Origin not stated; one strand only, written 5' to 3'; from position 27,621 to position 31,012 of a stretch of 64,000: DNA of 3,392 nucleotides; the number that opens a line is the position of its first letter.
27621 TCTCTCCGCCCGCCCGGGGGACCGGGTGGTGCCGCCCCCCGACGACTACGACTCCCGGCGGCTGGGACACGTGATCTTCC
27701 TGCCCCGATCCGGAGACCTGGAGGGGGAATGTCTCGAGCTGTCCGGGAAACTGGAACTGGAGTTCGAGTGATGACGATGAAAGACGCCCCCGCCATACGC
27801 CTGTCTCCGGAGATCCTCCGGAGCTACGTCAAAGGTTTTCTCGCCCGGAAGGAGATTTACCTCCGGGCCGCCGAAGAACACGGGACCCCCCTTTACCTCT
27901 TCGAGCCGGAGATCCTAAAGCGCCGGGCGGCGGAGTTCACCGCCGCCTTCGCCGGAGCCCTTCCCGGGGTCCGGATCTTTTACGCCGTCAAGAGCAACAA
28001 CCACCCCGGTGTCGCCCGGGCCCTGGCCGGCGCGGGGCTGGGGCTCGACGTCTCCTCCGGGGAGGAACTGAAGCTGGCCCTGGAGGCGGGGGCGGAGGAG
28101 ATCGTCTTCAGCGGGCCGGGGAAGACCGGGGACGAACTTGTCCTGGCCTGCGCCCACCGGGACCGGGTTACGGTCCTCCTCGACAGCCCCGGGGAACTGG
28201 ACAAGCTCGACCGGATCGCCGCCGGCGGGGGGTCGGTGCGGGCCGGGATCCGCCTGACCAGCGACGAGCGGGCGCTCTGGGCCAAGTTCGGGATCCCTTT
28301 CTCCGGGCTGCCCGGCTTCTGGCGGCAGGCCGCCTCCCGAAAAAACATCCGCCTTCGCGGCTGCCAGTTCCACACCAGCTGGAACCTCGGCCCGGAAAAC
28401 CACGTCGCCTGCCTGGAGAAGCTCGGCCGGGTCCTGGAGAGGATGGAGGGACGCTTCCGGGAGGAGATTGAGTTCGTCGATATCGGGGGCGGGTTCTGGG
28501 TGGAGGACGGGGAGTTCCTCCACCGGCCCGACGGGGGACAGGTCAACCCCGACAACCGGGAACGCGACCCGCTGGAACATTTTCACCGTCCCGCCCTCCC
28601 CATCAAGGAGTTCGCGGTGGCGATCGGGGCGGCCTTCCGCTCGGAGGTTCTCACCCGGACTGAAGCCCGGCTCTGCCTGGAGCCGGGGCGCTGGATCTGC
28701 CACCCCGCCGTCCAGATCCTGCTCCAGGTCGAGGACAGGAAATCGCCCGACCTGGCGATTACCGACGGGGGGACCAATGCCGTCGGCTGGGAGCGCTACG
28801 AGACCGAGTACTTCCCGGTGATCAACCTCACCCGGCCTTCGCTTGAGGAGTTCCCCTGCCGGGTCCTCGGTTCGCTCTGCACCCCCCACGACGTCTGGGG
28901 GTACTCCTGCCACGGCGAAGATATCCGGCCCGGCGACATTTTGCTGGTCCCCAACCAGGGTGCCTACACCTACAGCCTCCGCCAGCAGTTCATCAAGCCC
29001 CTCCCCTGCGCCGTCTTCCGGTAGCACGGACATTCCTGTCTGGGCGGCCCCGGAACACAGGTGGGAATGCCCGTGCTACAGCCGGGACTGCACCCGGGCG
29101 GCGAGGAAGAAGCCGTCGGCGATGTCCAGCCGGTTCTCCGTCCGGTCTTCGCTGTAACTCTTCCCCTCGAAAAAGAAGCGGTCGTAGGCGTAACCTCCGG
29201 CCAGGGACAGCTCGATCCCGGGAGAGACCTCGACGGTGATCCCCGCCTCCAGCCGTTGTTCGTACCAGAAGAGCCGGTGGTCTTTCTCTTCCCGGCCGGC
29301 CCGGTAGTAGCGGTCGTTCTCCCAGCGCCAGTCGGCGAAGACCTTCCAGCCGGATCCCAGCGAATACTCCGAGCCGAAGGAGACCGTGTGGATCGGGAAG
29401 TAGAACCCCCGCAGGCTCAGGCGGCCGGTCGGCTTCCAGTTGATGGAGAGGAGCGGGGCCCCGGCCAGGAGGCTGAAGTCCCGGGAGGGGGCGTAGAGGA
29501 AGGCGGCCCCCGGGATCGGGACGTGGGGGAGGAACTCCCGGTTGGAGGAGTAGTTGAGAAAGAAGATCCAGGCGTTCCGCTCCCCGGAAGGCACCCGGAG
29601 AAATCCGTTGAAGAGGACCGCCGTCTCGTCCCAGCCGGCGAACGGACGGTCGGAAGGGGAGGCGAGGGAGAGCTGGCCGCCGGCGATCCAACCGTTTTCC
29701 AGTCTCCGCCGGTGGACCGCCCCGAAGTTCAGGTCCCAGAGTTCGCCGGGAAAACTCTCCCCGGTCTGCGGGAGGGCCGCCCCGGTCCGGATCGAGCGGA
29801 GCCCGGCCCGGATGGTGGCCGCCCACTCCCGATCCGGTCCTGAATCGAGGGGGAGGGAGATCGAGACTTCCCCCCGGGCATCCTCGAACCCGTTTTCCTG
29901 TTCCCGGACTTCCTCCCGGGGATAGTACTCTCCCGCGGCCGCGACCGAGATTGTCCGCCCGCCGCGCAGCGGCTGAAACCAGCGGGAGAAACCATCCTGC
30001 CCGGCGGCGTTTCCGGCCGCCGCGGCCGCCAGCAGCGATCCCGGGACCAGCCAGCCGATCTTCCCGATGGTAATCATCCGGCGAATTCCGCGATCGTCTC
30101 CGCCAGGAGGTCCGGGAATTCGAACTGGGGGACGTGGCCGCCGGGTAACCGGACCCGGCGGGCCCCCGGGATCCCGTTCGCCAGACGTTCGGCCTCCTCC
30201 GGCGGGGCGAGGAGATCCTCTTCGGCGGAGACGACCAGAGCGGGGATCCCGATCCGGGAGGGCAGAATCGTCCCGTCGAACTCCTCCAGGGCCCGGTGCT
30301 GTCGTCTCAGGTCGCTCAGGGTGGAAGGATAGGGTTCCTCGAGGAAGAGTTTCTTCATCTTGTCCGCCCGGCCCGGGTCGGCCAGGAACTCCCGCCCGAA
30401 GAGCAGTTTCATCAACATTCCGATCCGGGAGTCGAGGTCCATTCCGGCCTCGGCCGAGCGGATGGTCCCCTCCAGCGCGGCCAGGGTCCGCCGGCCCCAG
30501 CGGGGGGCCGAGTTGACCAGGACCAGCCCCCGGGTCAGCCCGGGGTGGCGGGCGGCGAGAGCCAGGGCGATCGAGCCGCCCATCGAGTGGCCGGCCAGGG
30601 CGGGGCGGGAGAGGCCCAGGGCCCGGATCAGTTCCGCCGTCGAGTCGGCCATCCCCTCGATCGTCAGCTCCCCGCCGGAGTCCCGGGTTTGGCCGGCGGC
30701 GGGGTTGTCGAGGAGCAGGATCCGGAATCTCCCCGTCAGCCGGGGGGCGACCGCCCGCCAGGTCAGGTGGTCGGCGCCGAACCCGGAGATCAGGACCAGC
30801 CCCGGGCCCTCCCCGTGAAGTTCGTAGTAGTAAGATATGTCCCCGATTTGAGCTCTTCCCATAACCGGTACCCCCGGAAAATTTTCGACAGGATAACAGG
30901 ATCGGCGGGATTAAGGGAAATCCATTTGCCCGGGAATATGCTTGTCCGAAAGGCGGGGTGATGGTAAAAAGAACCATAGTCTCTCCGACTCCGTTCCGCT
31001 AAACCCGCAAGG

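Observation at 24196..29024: TetR-gated four-gene operon combining two different decarboxylases, an ATP-grasp ligase and a FemAB/CelD-like GNAT, a candidate novel amine/amide biosynthetic module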

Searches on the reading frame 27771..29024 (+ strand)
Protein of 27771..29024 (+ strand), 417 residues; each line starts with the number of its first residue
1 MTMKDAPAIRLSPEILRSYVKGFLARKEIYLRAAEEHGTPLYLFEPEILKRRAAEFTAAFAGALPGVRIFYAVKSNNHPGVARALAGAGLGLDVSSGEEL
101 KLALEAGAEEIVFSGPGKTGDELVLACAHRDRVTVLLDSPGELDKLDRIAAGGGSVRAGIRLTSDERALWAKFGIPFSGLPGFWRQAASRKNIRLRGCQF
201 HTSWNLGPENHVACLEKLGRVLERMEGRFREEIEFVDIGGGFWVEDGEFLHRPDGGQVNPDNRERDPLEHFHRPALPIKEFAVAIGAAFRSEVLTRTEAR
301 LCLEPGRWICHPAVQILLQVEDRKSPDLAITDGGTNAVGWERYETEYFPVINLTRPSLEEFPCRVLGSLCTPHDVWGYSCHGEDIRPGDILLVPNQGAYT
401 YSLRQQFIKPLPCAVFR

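Call 3: search_protein_families(library=pfam, proteins=[window:27771-29024:+], max_evalue=0.01)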
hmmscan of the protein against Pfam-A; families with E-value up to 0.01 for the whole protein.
window:27771-29024:+ (417 aa): 3 families
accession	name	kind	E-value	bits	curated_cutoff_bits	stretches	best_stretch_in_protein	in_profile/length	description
PF02784.22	Orn_Arg_deC_N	-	5.9e-27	95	23.4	1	58-309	9-245/247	Pyridoxal-dependent decarboxylase, pyridoxal binding domain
PF00278.28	Orn_DAP_Arg_deC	-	8.4e-07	29.6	23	1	312-397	6-95/95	Pyridoxal-dependent decarboxylase, C-terminal sheet domain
PF01168.26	Ala_racemase_N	-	0.00022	21.4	24.1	1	65-209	19-163/220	Alanine racemase, N-terminal domain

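Call 4: search_protein_families(library=ncbifam, proteins=[window:27771-29024:+], max_evalue=0.01)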
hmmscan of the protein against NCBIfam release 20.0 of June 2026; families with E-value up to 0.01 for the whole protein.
window:27771-29024:+ (417 aa): 6 families
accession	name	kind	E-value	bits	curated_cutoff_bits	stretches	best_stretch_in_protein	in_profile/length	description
TIGR01048.1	lysA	equivalog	7.9e-45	153.1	297.9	2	27-244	13-240/417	diaminopimelate decarboxylase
TIGR03099.1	dCO2ase_PEP1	hypoth_equivalog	1.7e-28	99.8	478.45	2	36-244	22-237/398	pyridoxal-dependent decarboxylase, exosortase A system-associated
NF006515.0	PRK08961.1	equivalog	5.1e-18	64.4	802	2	31-243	495-707/861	bifunctional aspartate kinase/diaminopimelate decarboxylase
NF052544.1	OrLyDeCDokD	equivalog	1.6e-13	50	700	1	34-327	37-326/461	ornithine/lysine decarboxylase DokD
NF041039.1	FslC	exception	1.5e-09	37.2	500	1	35-413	24-399/418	rhizoferrin biosystnesis N-citrylornithine decarboxylase FslC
TIGR01047.1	nspC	equivalog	0.00095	17.7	409.05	1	39-244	3-204/380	carboxynorspermidine decarboxylase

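Call 18: search_solved_structures(query=window:27771-29021:+, max_evalue=0.001, show_alignments=1)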
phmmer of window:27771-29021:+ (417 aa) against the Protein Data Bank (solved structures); distinct sequences matched with E-value up to 0.001: 46.
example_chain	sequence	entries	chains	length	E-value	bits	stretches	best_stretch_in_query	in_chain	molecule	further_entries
2p3e_A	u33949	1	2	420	5.7e-25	91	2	32-245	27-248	Diaminopimelate decarboxylase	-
2yxx_A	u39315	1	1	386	3.1e-23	85.3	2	29-245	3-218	Diaminopimelate decarboxylase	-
2plj_A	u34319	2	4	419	5.1e-20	74.7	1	19-244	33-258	lysine/ornithine decarboxylase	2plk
1hkv_A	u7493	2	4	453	8.1e-20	74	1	32-407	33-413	DIAMINOPIMELATE DECARBOXYLASE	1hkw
2o0t_A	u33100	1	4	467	8.9e-20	73.9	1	32-407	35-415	Diaminopimelate decarboxylase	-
2j66_A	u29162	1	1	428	9.6e-20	73.8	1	36-405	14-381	BTRK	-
7ru7_A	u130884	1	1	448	1.1e-19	73.6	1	36-405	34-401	L-glutamyl-[BtrI acyl-carrier protein] decarboxylase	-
3n2b_A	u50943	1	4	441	5.6e-18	67.9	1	33-244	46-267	Diaminopimelate decarboxylase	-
5x7m_A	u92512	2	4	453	2e-16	62.8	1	33-243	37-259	Diaminopimelate decarboxylase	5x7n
9fos_A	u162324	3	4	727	7.4e-16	61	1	51-242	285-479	ornithine decarboxylase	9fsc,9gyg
1twi_A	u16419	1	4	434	3.2e-15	58.9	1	31-148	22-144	Diaminopimelate decarboxylase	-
1tuf_A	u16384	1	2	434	3.2e-15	58.9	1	31-148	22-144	Diaminopimelate decarboxylase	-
3c5q_A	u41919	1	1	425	3.6e-15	58.7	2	33-163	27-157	Diaminopimelate decarboxylase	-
2qgh_A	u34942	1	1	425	3.6e-15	58.7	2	34-163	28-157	Diaminopimelate decarboxylase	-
5gjm_A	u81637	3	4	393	7e-15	57.7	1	63-263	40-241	Lysine/ornithine decarboxylase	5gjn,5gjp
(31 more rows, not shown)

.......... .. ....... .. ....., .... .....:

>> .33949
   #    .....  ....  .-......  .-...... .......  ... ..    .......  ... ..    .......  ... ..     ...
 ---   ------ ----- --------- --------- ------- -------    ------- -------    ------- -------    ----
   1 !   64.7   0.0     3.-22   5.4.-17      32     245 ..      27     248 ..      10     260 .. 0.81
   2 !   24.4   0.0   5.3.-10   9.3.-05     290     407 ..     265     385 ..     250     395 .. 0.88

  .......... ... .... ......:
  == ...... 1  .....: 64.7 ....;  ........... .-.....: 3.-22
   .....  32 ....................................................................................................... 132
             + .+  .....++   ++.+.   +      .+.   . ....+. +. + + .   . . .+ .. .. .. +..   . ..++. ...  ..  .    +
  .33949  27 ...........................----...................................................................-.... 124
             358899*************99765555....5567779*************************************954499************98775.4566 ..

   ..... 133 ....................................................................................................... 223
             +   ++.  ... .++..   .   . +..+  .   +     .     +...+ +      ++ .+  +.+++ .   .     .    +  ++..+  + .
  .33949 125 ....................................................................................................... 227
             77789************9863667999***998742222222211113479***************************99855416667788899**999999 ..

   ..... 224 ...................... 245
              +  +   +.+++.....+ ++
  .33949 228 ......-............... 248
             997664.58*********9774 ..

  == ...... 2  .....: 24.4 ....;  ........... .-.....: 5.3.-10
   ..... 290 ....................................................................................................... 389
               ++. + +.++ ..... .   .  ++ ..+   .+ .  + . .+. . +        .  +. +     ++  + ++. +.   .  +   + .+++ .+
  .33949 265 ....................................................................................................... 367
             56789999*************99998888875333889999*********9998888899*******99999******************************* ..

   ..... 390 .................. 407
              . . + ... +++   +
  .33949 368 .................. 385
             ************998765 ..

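Call 70: search_protein_families(library=padloc, proteins=[window:27771-29021:+], max_evalue=0.01)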
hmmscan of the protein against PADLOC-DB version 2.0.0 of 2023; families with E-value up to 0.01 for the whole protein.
window:27771-29021:+ (417 aa): 0 families

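Call 71: search_protein_families(library=phrogs, proteins=[window:27771-29021:+], max_evalue=0.001)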
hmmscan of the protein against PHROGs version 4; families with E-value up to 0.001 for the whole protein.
window:27771-29021:+ (417 aa): 0 families

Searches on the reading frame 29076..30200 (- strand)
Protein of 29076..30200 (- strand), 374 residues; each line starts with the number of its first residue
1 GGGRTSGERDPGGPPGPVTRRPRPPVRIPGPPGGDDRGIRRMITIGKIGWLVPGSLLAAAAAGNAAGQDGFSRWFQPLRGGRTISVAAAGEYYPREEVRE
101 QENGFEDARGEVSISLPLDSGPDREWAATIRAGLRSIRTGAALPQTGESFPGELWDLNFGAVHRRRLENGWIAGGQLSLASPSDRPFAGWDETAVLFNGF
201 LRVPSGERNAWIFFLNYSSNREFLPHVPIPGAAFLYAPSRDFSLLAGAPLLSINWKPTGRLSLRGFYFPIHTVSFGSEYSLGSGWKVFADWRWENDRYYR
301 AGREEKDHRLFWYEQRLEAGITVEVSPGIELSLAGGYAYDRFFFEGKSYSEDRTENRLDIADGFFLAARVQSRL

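Call 3: search_protein_families(library=pfam, proteins=[window:29076-30200:-], max_evalue=0.01)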
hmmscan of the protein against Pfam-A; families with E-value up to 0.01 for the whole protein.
window:29076-30200:- (374 aa): 1 family
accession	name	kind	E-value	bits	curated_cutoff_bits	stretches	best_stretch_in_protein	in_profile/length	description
PF10677.15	DUF2490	-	0.0073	16.5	29.8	0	287-361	13-81/186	Protein of unknown function (DUF2490)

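Call 4: search_protein_families(library=ncbifam, proteins=[window:29076-30200:-], max_evalue=0.01)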
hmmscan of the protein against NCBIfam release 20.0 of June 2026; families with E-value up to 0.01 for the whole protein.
window:29076-30200:- (374 aa): 0 families

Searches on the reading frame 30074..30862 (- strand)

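Call 3: search_protein_families(library=pfam, proteins=[window:30074-30862:-], max_evalue=0.01)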
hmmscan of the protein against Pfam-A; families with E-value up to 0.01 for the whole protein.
window:30074-30862:- (262 aa): 7 families
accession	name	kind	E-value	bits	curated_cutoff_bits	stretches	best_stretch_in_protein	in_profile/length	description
PF00561.26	Abhydrolase_1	-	1.7e-26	93.8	25.8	1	22-250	3-245/245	alpha/beta hydrolase fold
PF12697.13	Abhydrolase_6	-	9.3e-21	75.9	26.3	1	22-255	1-216/217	Alpha/beta hydrolase family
PF12146.15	Hydrolase_4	-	3.1e-09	36.9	27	1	87-123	78-114/239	Serine aminopeptidase, S33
PF00975.26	Thioesterase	-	2.1e-05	25.3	26.4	1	36-105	17-86/226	Thioesterase domain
PF00756.26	Esterase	-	5.5e-05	23.5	22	1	87-109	117-139/251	Putative esterase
PF12695.13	Abhydrolase_5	-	0.0022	18.2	27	0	84-122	56-93/164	Alpha/beta hydrolase family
PF12740.14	PETase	-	0.0045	16.9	28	0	48-111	84-151/263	PET hydrolase-like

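Call 4: search_protein_families(library=ncbifam, proteins=[window:30074-30862:-], max_evalue=0.01)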
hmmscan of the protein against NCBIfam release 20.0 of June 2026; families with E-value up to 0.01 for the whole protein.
window:30074-30862:- (262 aa): 33 families (the best 25 are shown)
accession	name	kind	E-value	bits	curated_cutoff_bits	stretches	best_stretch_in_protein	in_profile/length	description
NF051488.1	bifunc_PcaDC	exception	2.5e-33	115.7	390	1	13-260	4-249/375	bifunctional 3-oxoadipate enol-lactonase/4-carboxymuconolactone decarboxylase PcaDC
TIGR02427.1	protocat_pcaD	equivalog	2.3e-32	112.4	255.85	1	12-260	3-249/251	3-oxoadipate enol-lactonase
TIGR03056.1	bchO_mg_che_rel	equivalog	9.7e-24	83.8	172.55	2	3-119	10-129/278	alpha/beta fold hydrolase BchO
NF051487.1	bifunc_PcaCD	exception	5.3e-23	81.8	430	1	22-260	175-410/413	bifunctional 4-carboxymuconolactone decarboxylase/3-oxoadipate enol-lactonase PcaCD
NF011457.0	PRK14875.1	equivalog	6.3e-22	78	307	1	4-260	117-368/372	acetoin dehydrogenase dihydrolipoyllysine-residue acetyltransferase subunit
TIGR03611.1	RutD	equivalog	2.1e-21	76.5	238.5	2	16-119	6-114/258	pyrimidine utilization protein D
TIGR01738.1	bioH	equivalog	8.4e-17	61.6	206.95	1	18-260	2-244/245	pimeloyl-ACP methyl ester esterase BioH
NF050089.1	i_nPHAscl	equivalog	5.8e-13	48.6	300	1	11-124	10-123/288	intracellular short-chain-length polyhydroxyalkanoate depolymerase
TIGR03695.1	menH_SHCHC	equivalog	1.4e-12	47.6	208.55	1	20-120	3-106/252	2-succinyl-6-hydroxy-2,4-cyclohexadiene-1-carboxylate synthase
NF053683.1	esterase_mleBRB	exception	6.4e-12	45.6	585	2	21-116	25-125/280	BRB family alpha/beta fold macrolide esterase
NF002938.0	PRK03592.1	equivalog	2.8e-11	43.3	241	1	4-119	15-130/298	haloalkane dehalogenase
NF004514.1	PRK05855.1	equivalog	3.2e-10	39.2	455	1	10-95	13-101/578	SDR family oxidoreductase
NF052614.1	AB_fold_OlsI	equivalog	9.2e-10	38.5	385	1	20-260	18-254/272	ornithine lipid biosynthesis O-acyltransferase OlsI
NF007674.0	PRK10349.1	equivalog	1.5e-08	34.6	449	1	13-125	6-114/256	pimeloyl-ACP methyl ester esterase BioH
NF002873.0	PRK03204.1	equivalog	1.5e-08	34.3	466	1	13-128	28-143/286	haloalkane dehalogenase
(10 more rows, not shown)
